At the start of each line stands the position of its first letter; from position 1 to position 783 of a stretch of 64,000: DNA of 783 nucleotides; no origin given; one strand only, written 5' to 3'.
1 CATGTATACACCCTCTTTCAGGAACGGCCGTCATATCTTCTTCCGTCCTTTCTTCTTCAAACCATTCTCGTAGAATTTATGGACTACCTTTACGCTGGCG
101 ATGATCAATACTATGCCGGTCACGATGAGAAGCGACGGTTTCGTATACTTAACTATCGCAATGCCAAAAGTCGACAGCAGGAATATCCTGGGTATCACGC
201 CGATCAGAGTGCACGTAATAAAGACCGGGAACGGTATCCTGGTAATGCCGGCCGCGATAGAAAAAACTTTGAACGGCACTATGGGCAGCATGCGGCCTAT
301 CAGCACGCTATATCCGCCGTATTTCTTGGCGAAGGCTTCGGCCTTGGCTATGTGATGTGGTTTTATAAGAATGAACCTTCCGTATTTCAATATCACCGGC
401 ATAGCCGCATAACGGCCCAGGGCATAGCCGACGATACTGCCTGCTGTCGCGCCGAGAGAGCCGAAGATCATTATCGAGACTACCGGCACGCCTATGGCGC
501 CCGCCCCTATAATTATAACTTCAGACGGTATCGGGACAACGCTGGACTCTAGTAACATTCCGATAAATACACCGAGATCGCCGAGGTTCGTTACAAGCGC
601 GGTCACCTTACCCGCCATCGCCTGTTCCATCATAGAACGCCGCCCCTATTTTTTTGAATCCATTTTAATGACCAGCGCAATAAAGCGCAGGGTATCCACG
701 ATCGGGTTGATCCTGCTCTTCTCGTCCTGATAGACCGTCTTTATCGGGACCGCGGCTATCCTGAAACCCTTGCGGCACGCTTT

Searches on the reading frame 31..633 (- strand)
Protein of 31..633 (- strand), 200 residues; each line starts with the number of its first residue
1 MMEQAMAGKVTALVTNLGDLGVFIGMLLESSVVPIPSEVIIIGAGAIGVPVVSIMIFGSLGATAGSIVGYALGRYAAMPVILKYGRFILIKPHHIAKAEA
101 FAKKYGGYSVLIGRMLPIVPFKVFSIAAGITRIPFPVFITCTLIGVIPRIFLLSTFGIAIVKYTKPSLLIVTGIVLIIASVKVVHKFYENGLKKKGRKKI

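Call 36: find_encoding_contigs(protein=window:31-633:-, flank=10000, max_places=4)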
Protein window:31-633:- (200 aa): 1 contig read that carries it; 1 place shown.
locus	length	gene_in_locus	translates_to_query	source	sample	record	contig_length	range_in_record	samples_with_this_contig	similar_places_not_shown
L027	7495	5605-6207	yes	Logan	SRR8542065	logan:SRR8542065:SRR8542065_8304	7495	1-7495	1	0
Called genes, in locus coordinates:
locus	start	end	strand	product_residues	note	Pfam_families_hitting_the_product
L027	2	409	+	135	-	?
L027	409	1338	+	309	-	PF00056:Ldh_1_N, PF02866:Ldh_1_C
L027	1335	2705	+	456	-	PF00890:FAD_binding_2 (faint), PF01134:GIDA (faint), PF03486:HI0933_like (faint), PF07992:Pyr_redox_2, PF12831:FAD_oxidored (weak), PF13738:Pyr_redox_3, PF00070:Pyr_redox, PF02852:Pyr_redox_dim, +1 more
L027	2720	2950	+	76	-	PF00364:Biotin_lipoyl, PF25919:BSH_CusB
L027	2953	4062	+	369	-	PF06925:MGDG_synth, PF00534:Glycos_transf_1, PF04101:Glyco_tran_28_C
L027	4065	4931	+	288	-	PF03279:Lip_A_acyltrans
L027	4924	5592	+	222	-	PF00535:Glycos_transf_2, PF13641:Glyco_tranf_2_3 (weak)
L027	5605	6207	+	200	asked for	PF09335:VTT_dom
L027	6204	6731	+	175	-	PF02572:CobA_CobO_BtuR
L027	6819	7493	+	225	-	?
